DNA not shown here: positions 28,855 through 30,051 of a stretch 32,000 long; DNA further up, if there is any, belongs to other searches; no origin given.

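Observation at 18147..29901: RiPP island embedded between a two-component system and a TonB receptor/periplasmic binding protein pair: a possible peptide export-and-sensing circuit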

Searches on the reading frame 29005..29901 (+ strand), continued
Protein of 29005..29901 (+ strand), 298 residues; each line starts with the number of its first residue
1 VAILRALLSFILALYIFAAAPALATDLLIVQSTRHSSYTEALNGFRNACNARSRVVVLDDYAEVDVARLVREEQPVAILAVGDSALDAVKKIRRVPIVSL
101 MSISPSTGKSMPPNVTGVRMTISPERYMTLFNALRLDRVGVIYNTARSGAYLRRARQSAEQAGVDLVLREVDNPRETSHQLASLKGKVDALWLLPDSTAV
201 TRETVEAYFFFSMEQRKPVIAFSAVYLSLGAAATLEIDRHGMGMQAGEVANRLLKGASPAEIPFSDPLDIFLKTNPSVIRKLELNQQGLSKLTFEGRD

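Call 43: search_protein_families(library=pfam, proteins=[L081:5076-6935:+, L081:6935-7807:+, L081:7950-9434:+, L081:9436-9822:+, L081:4525-4992:+, L081:3160-4134:+, L081:4137-4424:+, L081:2888-3163:+, L081:2684-2884:+], max_evalue=0.001)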
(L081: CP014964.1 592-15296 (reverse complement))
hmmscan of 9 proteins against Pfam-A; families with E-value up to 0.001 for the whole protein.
L081:5076-6935:+ (619 aa): 2 families
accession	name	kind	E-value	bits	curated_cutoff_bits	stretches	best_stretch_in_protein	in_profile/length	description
PF07715.20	Plug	-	1.1e-19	71.3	23.9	1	48-151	2-105/107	TonB-dependent Receptor Plug Domain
PF00593.30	TonB_dep_Rec_b-barrel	-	1.6e-18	68.2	27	1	182-554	16-392/436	TonB dependent receptor-like, beta-barrel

L081:6935-7807:+ (290 aa): 1 family
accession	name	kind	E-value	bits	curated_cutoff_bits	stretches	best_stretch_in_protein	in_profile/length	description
PF04392.18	ABC_sub_bind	-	1.4e-11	44.6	25.9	1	132-259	132-258/293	ABC transporter substrate binding protein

L081:7950-9434:+ (494 aa): 5 families
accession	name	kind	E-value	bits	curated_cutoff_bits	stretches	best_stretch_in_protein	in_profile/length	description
PF02518.31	HATPase_c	-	2.3e-22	80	26.4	1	381-489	2-109/111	Histidine kinase-, DNA gyrase B-, and HSP90-like ATPase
PF00512.31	HisKA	-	2.1e-10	40.9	26.9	1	247-284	2-41/66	His Kinase A (phospho-acceptor) domain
PF14501.12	HATPase_c_5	-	1.1e-06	28.9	22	1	385-477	6-92/102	GHKL domain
PF00672.30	HAMP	-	2.5e-05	25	25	1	155-207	1-53/53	HAMP domain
PF13581.12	HATPase_c_2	-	0.00097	19.6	27.4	0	389-486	40-126/127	Histidine kinase-like ATPase domain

L081:9436-9822:+ (128 aa): 1 family
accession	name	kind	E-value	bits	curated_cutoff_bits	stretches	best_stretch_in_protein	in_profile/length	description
PF00072.30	Response_reg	-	2.1e-17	63.7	30.2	1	11-122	1-110/111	Response regulator receiver domain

L081:4525-4992:+ (155 aa): 5 families
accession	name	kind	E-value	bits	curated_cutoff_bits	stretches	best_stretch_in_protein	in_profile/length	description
PF04140.19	ICMT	-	2.8e-18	66.6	24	1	43-132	2-93/95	Isoprenylcysteine carboxyl methyltransferase (ICMT) family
PF04191.18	PEMT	-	1.4e-16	61.2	25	1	41-138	5-104/105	Phospholipid methyltransferase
PF01222.22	ERG4_ERG24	-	1.8e-05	24.2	27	1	68-155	343-432/432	Ergosterol biosynthesis ERG4/ERG24 family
PF06966.17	DUF1295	-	0.00026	21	20.4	1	72-147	152-235/235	Protein of unknown function (DUF1295)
PF02544.21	Steroid_dh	-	0.00078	19.9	22.6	0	75-155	75-150/150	3-oxo-5-alpha-steroid 4-dehydrogenase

L081:3160-4134:+ (324 aa): 4 families
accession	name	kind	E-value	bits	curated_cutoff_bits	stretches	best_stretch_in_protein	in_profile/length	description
PF02163.28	Peptidase_M50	-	2.5e-55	187.7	27.2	1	5-309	3-220/221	Peptidase family M50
PF00595.29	PDZ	-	1.6e-06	28.8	23.2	1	105-144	24-63/81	PDZ domain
PF17820.7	PDZ_6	-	2.8e-06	27.4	27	1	112-161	4-53/54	PDZ domain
PF13180.12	PDZ_2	-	0.00056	20.6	27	0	112-169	18-76/80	PDZ domain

L081:4137-4424:+ (95 aa): 1 family
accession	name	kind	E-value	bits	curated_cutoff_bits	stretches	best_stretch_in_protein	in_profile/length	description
PF00216.26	Bac_DNA_binding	-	7.3e-26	90.7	22.4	1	1-90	1-90/90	Bacterial DNA-binding protein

L081:2888-3163:+ (91 aa): 0 families

L081:2684-2884:+ (66 aa): 3 families
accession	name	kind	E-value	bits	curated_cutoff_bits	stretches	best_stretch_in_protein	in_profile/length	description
PF21983.2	NikA-like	-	0.00013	22.5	27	1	18-54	1-37/72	Mobilization protein NikA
PF19514.5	MobC_2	-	0.00032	20.8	27.5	1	1-49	1-49/140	MobC-like protein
PF19807.5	DUF6290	-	0.00091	19.8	27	0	24-55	4-35/72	Family of unknown function (DUF6290)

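Call 46: search_solved_structures(query=window:29005-29901:+, max_evalue=0.01)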
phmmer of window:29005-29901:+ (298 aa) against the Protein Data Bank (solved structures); distinct sequences matched with E-value up to 0.01: 7.
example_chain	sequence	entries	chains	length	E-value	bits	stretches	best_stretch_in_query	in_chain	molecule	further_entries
3lft_A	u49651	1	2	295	1.4e-12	50.9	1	112-285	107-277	uncharacterized protein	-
6hni_A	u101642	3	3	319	1.4e-11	47.6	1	110-286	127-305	ABC-type transport system, sugar-family extracellular solute-binding protein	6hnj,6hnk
3lkv_A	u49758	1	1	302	6.2e-09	38.9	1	64-264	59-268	uncharacterized CONSERVED DOMAIN PROTEIN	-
6k1w_A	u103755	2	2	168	6.8e-06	29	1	122-249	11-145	ABC-type uncharacterized transport system periplasmic component-like protein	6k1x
8wgk_A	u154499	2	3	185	8.5e-06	28.6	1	122-249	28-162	ABC-type uncharacterized transport system periplasmic component-like protein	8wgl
5z6v_A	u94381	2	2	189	8.6e-06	28.6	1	122-249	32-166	ABC-type uncharacterized transport system periplasmic component-like protein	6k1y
8wxm_A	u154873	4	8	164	9e-06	28.6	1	123-249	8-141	ABC-type uncharacterized transport system periplasmic component-like protein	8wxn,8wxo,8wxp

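Call 49: find_encoding_contigs(protein=P0138, flank=8000, max_places=2)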
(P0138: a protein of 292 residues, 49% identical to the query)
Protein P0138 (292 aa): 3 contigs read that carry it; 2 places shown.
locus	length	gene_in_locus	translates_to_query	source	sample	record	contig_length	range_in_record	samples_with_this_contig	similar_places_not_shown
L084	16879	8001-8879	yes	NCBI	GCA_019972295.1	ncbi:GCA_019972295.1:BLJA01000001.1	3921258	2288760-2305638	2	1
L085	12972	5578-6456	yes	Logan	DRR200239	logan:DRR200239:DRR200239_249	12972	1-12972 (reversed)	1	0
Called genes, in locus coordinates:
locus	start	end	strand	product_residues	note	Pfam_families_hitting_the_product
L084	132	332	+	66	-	-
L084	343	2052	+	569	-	PF00072:Response_reg, PF00990:GGDEF, PF00563:EAL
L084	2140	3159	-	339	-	PF18152:DAHP_snth_FXD, PF00793:DAHP_synth_1, PF03102:NeuB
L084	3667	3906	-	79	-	-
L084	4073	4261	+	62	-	-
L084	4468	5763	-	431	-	PF04055:Radical_SAM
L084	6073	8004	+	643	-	PF07715:Plug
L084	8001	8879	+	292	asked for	PF04392:ABC_sub_bind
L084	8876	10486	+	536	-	PF02518:HATPase_c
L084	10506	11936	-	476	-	PF00072:Response_reg, PF00158:Sigma54_activat, PF14532:Sigma54_activ_2, PF07728:AAA_5 (weak), PF25601:AAA_lid_14, PF02954:HTH_8 (weak)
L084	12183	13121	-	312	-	PF01584:CheW, PF00072:Response_reg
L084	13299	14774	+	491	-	PF04715:, PF00425:Chorismate_bind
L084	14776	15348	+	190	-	PF00117:GATase, PF07722:Peptidase_C26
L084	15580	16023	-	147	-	PF01281:Ribosomal_L9_N, PF03948:Ribosomal_L9_C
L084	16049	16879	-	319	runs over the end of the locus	PF09991:DUF2232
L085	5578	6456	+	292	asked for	PF04392:ABC_sub_bind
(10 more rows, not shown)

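Call 50: find_encoding_contigs(protein=P0133, flank=8000, max_places=2)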
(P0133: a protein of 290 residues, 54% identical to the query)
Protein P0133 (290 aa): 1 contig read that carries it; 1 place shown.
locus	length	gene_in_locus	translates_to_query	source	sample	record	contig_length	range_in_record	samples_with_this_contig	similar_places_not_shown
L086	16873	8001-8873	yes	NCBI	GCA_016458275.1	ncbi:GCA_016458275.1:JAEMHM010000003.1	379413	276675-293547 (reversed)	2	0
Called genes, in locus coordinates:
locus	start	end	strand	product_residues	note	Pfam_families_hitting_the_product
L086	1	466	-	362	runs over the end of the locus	PF01656:CbiA (weak), PF13500:AAA_26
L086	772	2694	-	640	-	PF00072:Response_reg, PF08448:PAS_4 (weak), PF08447:PAS_3, PF00989:PAS, PF08448:PAS_4, PF08447:PAS_3, PF13426:PAS_9, PF07228:SpoIIE, +1 more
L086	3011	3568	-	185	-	PF01966:HD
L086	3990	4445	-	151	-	-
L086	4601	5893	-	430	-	PF04055:Radical_SAM, PF13353:Fer4_12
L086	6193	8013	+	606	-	PF07715:Plug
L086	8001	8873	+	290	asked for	PF04392:ABC_sub_bind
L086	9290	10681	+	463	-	PF00072:Response_reg, PF00158:Sigma54_activat, PF14532:Sigma54_activ_2, PF07728:AAA_5 (faint), PF25601:AAA_lid_14, PF02954:HTH_8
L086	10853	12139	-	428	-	PF04055:Radical_SAM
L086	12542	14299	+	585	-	PF07715:Plug, PF00593:TonB_dep_Rec_b-barrel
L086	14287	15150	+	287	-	PF04392:ABC_sub_bind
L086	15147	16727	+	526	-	PF00672:HAMP, PF02518:HATPase_c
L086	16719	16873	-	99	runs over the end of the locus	-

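Call 86: predict_structure(alignment_id=A4)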
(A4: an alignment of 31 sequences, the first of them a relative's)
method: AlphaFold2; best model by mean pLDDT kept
length: 298 residues; sequences in the alignment: 31
mean_pLDDT: 90.8   pTM: 0.82
mean pLDDT of the five models: 90.8, 90.2, 89.7, 88.8, 88.9
residues with pLDDT >= 90: 224; 70-90: 55; 50-70: 14; < 50: 5
segments of 3 or more residues with pLDDT < 50: 296-298
pLDDT, mean of each block of 10 residues (from residue 1): 86 73 80 94 97 95 89 95 93 95 65 91 94 97 90 95 97 94 98 86 92 97 95 96 97 95 91 96 92 64
secondary structure, 60 per line:
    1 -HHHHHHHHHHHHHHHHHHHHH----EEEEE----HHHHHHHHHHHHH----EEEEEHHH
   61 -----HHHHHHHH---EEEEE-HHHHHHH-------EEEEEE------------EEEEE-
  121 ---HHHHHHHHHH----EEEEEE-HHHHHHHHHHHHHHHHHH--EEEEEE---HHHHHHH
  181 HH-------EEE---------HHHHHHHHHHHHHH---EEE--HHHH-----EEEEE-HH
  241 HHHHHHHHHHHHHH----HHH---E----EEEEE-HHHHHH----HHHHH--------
elements in order: H2-22 E27-31 H36-48 E53-57 H66-73 E77-81 H83-89 E97-102 E115-119 H124-133 E138-143 H145-162 E165-170 H174-182 E190-192 H202-215 E219-221 H224-227 E233-237 H239-254 E270-274 H276-281 H286-290

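Call 89: fold_search(model_id=the predicted structure, library=pdb)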
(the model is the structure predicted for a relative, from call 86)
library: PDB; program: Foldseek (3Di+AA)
matches with E <= 10: 1796; with E <= 0.001: 499
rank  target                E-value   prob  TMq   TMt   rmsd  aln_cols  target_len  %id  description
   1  3lft_B                1.0e-16  1.00  0.64  0.66   5.2       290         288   19  The Crystal Structure of the ABC domain in complex with L-Trp from Streptococcus pneumonia to 1.35A (released 2010-02-02)
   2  3lft_A                2.2e-16  1.00  0.67  0.68   4.6       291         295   18  The Crystal Structure of the ABC domain in complex with L-Trp from Streptococcus pneumonia to 1.35A (released 2010-02-02)
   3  3lkv                  3.0e-16  1.00  0.67  0.67   5.0       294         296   20  Crystal structure of conserved domain protein from vibrio cholerae o1 biovar eltor str. n16961 (released 2010-03-02)
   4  6hnj                  9.1e-15  1.00  0.70  0.71   3.8       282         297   20  The ligand-bound, open structure of CD0873, a substrate binding protein with adhesive properties from Clostridium diffic (released 2019-08-28)
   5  6hni                  9.1e-15  1.00  0.64  0.64   4.9       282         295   20  The ligand-bound, closed structure of CD0873, a substrate binding protein with adhesive properties from Clostridium diff (released 2019-08-28)
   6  7x0g_B                1.1e-09  1.00  0.58  0.59   5.6       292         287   15  Crystal structure of sugar binding protein CbpA from Clostridium thermocellum (released 2022-09-14)
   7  2h3h_B                1.7e-09  1.00  0.49  0.48   7.9       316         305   14  Crystal structure of the liganded form of Thermotoga maritima glucose binding protein (released 2007-05-22)
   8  2h3h_A                2.3e-09  1.00  0.50  0.48   8.4       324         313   14  Crystal structure of the liganded form of Thermotoga maritima glucose binding protein (released 2007-05-22)
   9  7x0g_A                9.3e-09  1.00  0.57  0.59   5.7       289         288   15  Crystal structure of sugar binding protein CbpA from Clostridium thermocellum (released 2022-09-14)
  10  3kjx_D                9.9e-09  1.00  0.50  0.46   6.6       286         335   18  Crystal structure of a transcriptional regulator, Lacl family protein from Silicibacter pomeroyi (released 2009-11-17)
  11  3kke_C                1.1e-08  1.00  0.56  0.58   5.2       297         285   14  Crystal structure of a LacI family transcriptional regulator from Mycobacterium smegmatis (released 2009-12-08)
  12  4o5a                  1.4e-08  1.00  0.56  0.60   5.1       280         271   11  The crystal structure of a LacI family transcriptional regulator from Bifidobacterium animalis subsp. lactis DSM 10140 (released 2014-01-15)
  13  9nt3_C                1.4e-08  1.00  0.51  0.56   5.6       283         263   15  Crystal structure of apo ecLacI transcription factor ancestor 1 (released 2025-06-18)
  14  3brs_B                2.0e-08  1.00  0.52  0.56   6.1       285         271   13  Crystal structure of sugar transporter from Clostridium phytofermentans (released 2008-02-05)
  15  4ru1_D                3.1e-08  1.00  0.52  0.54   7.8       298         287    9  Crystal structure of carbohydrate transporter ACEI_1806 from Acidothermus cellulolyticus 11B, TARGET EFI-510965, in co (released 2014-12-17)
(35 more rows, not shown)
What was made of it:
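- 29005..29901 (+): orphan periplasmic ABC_sub_bind (PF04392) protein with a signal peptide; 13-nt overlap with the receptor gene. AF2 pLDDT 90.8 with a class I PBP fold (calls 86, 89).
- Solved relatives of the binding protein bind single aromatic amino acids and are much smaller than peptide-binding proteins (calls 46, 89). The binding-protein family binds small molecules (call 89).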

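Call 100: find_related_loci(query=A4, collection=metagenome_contigs, flank=8000)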
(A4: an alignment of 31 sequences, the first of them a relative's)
Query A4 (298 aa) in metagenome_contigs; peptide patterns used: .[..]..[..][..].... (x = any residue, [..] = any of these).
302 stretches matched a pattern; 291 encode a relative of the query (tblastn E <= 1e-3); the best 80 are kept; 80 distinct loci.
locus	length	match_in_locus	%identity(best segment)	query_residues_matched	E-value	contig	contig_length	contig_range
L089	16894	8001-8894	97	1-298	0e+0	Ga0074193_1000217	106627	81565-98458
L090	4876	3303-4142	68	19-298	5e-112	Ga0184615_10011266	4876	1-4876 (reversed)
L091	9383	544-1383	68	19-298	1e-111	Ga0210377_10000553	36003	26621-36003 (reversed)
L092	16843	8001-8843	50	2-282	7e-91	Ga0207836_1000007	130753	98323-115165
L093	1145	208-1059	49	2-285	1e-97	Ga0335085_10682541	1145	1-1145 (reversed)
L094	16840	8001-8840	52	3-282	1e-89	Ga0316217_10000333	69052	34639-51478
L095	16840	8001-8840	51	3-282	3e-89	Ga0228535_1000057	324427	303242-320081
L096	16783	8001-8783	54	22-282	3e-87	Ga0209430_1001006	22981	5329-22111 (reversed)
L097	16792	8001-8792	53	22-285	8e-87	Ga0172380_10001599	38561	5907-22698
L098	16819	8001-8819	50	22-294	2e-86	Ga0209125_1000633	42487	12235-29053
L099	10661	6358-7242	49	3-295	7e-86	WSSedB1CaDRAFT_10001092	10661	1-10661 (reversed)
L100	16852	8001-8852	50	3-284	2e-85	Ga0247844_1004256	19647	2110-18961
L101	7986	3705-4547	49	2-282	3e-85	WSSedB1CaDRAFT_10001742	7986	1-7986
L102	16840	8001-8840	50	3-286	6e-85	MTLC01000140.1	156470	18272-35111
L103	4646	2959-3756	51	24-293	1e-84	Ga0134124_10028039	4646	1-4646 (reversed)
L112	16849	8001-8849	47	19-298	6e-82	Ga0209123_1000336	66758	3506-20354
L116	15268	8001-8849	46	3-285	5e-81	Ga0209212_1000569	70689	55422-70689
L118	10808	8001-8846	46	3-283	2e-80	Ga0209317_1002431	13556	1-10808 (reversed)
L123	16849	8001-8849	46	3-284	2e-78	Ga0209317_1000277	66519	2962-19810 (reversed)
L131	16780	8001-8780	49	22-284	4e-77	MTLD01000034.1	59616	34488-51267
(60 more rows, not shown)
